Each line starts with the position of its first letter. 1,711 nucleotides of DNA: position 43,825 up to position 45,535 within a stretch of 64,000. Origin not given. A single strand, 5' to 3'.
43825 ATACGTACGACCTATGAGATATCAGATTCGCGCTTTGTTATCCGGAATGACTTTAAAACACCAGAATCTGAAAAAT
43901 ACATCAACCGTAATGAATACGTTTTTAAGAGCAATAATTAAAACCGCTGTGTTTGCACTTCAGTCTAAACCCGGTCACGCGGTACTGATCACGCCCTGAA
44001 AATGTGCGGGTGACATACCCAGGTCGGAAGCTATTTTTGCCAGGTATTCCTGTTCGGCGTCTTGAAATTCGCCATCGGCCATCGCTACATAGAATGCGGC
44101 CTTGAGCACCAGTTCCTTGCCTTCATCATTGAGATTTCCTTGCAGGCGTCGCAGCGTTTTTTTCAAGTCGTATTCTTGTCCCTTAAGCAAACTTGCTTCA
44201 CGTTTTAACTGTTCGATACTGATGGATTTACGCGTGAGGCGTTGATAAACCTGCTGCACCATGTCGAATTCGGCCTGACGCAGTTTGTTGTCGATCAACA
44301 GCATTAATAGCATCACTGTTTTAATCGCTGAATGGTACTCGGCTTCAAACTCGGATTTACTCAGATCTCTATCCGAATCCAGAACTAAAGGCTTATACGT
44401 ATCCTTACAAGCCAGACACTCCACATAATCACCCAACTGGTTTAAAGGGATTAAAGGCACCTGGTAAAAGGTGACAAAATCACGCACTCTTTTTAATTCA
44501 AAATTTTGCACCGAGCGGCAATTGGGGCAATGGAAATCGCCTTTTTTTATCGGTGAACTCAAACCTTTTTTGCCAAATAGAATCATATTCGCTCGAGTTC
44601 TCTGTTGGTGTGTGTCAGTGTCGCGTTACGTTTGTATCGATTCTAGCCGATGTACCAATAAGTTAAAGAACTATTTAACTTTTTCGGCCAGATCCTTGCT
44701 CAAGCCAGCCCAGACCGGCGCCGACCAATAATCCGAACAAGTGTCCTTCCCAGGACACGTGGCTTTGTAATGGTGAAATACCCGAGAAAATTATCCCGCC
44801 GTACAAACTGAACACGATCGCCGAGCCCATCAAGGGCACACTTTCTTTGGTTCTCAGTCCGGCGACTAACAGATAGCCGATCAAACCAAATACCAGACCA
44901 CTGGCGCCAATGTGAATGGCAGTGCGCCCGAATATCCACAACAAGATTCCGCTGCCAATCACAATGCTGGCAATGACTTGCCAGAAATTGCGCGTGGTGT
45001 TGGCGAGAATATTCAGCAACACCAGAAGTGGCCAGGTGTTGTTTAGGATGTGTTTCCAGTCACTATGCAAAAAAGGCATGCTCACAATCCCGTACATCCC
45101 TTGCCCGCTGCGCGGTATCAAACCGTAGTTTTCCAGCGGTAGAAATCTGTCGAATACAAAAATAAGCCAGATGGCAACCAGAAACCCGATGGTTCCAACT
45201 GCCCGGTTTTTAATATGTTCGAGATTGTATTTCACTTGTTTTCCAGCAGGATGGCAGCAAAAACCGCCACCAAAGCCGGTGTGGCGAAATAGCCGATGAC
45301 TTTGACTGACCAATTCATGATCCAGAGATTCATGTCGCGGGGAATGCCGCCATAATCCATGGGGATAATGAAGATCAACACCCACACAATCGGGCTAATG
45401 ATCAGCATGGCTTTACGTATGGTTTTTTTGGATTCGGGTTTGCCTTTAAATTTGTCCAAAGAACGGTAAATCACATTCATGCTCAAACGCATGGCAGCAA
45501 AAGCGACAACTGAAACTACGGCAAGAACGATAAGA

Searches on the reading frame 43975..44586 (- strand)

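Call 59: search_protein_families(library=pfam, proteins=[window:43975-44586:-], max_evalue=0.001)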
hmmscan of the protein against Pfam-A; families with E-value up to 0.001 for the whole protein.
window:43975-44586:- (203 aa): 2 families
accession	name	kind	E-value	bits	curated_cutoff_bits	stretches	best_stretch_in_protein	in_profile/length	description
PF05099.18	TerB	-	2.4e-15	57.3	24.4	1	87-197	3-114/118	Tellurite resistance protein TerB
PF17032.10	Zn_ribbon_15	-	6.4e-05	24.1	28.9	1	19-65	2-48/73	zinc-ribbon family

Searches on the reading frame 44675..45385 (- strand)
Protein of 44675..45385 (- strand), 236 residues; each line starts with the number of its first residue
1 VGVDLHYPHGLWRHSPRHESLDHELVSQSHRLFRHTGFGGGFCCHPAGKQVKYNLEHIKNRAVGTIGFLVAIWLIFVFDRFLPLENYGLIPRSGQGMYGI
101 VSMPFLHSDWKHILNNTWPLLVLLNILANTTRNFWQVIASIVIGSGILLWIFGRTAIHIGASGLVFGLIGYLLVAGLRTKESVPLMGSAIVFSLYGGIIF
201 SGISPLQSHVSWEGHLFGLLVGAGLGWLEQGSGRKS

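Call 59: search_protein_families(library=pfam, proteins=[window:44675-45385:-], max_evalue=0.001)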
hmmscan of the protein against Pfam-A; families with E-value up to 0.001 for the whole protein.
window:44675-45385:- (236 aa): 1 family
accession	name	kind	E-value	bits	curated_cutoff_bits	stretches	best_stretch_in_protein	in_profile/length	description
PF01694.28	Rhomboid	-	3.2e-21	76.5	22.6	1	97-228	4-139/143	Rhomboid domain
